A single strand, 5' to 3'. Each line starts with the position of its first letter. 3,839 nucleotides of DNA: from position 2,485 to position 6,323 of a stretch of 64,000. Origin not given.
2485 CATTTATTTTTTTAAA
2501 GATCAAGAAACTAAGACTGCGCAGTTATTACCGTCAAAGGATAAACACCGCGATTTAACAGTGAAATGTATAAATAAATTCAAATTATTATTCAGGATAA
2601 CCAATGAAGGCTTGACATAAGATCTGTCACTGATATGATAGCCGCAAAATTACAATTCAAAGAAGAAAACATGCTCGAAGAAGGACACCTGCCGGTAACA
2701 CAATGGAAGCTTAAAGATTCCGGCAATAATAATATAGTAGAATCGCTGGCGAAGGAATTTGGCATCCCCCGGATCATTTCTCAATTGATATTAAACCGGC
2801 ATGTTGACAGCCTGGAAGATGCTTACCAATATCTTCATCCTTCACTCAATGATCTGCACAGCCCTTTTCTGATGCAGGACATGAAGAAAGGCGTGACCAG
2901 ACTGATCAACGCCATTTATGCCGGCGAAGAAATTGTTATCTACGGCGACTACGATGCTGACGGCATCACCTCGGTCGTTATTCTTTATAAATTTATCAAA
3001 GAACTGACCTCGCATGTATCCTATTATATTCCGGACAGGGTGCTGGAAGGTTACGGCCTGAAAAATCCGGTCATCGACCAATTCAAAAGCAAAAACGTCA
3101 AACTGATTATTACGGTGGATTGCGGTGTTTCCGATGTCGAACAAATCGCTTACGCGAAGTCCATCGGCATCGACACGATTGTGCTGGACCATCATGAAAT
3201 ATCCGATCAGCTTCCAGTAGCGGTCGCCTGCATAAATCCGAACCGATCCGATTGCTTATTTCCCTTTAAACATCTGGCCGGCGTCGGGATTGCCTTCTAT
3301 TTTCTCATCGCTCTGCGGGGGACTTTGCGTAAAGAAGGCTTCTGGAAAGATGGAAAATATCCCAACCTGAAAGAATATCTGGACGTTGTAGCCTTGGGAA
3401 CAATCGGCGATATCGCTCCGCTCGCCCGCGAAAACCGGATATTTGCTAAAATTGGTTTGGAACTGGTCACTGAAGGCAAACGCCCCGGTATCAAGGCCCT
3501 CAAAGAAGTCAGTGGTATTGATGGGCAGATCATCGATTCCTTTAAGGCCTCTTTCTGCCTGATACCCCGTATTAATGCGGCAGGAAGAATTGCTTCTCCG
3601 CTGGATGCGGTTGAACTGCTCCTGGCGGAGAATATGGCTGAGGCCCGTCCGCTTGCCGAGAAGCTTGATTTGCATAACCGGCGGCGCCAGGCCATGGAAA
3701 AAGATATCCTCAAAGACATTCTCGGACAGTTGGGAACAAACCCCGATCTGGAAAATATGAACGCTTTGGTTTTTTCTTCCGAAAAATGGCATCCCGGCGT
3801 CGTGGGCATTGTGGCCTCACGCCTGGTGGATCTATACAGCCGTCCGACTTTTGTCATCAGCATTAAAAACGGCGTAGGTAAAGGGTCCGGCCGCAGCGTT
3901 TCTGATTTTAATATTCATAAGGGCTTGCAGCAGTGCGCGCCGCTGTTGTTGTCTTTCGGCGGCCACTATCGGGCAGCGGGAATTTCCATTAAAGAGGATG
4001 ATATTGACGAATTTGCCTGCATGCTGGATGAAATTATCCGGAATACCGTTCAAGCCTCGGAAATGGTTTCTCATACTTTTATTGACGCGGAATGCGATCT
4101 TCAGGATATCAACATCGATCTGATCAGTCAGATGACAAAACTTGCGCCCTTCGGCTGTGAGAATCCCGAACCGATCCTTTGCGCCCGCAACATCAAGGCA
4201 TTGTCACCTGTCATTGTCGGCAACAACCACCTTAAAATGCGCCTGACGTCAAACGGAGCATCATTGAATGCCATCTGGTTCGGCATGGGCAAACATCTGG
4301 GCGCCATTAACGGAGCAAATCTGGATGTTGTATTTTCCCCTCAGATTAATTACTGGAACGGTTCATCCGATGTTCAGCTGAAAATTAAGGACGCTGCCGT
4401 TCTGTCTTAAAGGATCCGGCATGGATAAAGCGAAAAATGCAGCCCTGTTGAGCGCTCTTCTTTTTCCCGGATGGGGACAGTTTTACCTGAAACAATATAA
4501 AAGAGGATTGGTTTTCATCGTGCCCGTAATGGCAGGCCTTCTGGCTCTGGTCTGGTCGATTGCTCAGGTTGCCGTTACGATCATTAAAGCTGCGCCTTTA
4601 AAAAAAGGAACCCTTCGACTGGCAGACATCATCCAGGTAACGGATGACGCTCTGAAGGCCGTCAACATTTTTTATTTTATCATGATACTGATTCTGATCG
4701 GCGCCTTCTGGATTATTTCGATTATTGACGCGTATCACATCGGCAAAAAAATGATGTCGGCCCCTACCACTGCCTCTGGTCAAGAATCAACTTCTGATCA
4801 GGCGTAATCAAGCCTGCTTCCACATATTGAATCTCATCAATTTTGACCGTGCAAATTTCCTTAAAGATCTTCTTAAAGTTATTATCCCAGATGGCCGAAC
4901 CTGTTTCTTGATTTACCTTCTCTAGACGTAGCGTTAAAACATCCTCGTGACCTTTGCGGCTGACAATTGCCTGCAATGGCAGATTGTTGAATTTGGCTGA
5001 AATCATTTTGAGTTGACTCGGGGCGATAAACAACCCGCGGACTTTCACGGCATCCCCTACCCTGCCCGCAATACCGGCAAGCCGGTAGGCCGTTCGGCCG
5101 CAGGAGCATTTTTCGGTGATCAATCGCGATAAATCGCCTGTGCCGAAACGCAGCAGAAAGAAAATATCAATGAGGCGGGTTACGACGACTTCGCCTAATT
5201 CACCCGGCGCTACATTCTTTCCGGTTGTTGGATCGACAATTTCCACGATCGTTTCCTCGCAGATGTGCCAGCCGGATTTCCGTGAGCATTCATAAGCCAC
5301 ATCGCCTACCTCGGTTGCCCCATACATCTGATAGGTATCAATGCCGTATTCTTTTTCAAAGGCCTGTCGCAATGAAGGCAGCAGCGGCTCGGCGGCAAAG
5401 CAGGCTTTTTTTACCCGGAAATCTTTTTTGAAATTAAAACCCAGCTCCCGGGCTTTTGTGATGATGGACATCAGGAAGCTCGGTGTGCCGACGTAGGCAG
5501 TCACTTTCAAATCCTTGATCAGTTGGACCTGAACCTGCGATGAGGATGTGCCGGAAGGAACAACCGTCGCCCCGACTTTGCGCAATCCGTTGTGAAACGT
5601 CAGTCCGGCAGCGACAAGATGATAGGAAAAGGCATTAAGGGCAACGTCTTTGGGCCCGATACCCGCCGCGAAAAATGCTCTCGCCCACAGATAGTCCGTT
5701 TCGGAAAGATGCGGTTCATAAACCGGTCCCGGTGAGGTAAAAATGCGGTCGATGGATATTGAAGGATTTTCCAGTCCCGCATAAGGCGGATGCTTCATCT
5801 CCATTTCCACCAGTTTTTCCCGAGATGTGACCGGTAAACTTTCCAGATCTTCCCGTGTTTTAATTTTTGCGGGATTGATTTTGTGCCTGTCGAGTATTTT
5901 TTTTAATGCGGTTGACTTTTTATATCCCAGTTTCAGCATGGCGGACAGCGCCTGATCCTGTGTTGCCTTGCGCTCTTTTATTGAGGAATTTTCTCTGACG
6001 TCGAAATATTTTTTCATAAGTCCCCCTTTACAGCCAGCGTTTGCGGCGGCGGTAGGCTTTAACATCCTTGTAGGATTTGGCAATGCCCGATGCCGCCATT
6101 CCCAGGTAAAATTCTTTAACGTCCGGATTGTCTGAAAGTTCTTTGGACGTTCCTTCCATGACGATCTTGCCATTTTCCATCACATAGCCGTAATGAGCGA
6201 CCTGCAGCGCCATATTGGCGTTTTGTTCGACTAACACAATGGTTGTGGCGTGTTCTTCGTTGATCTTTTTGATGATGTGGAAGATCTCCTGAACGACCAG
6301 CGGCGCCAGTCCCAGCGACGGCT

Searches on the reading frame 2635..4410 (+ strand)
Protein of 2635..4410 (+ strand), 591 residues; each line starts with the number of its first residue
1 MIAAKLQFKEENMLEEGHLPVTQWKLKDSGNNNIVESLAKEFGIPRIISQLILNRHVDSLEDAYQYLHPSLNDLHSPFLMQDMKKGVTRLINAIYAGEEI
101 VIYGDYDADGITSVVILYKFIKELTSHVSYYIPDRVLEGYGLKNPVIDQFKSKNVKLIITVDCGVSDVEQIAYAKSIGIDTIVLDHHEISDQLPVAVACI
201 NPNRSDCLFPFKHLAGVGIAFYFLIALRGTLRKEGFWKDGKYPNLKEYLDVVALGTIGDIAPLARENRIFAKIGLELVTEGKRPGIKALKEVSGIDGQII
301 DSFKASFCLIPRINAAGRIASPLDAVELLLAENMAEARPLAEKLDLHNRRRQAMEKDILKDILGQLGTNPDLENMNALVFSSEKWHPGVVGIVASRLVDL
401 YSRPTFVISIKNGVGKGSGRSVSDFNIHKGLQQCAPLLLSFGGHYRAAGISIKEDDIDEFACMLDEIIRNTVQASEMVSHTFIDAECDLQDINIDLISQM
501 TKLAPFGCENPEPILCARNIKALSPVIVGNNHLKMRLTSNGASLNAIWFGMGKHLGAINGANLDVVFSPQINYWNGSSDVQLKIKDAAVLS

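Call 32: search_protein_families(library=pfam, proteins=[window:2635-4410:+], max_evalue=0.00001)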
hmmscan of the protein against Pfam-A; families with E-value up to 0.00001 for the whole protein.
window:2635-4410:+ (591 aa): 3 families
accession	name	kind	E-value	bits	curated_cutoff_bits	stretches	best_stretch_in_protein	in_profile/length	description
PF17768.7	RecJ_OB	-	3.4e-31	107.9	27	1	483-586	1-107/107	RecJ OB domain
PF01368.27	DHH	-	5.7e-28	98.2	28.1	1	100-256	2-125/125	DHH family, N-terminal domain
PF02272.25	DHHA1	-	1.2e-13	51.8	25.9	1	375-469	2-101/102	DHHA1 domain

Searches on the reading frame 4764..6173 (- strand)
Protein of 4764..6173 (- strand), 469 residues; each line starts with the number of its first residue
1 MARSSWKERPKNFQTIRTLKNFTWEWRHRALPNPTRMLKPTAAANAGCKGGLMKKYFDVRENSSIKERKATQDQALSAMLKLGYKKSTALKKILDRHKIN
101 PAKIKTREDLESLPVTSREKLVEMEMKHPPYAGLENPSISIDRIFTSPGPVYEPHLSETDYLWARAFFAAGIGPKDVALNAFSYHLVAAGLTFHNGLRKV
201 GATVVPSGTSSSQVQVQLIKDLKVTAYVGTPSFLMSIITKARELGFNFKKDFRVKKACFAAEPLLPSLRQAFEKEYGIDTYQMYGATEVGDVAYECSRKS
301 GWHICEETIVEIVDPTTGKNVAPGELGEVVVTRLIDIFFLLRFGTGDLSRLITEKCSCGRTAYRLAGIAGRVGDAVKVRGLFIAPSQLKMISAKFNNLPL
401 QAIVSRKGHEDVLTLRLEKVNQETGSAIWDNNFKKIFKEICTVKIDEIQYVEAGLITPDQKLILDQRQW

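Call 32: search_protein_families(library=pfam, proteins=[window:4764-6173:-], max_evalue=0.00001)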
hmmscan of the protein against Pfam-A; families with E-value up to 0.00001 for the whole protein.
window:4764-6173:- (469 aa): 1 family
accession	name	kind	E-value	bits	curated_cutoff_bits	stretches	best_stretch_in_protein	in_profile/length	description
PF00501.34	AMP-binding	-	1.3e-16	60.8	29.9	1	171-331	201-374/384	AMP-binding enzyme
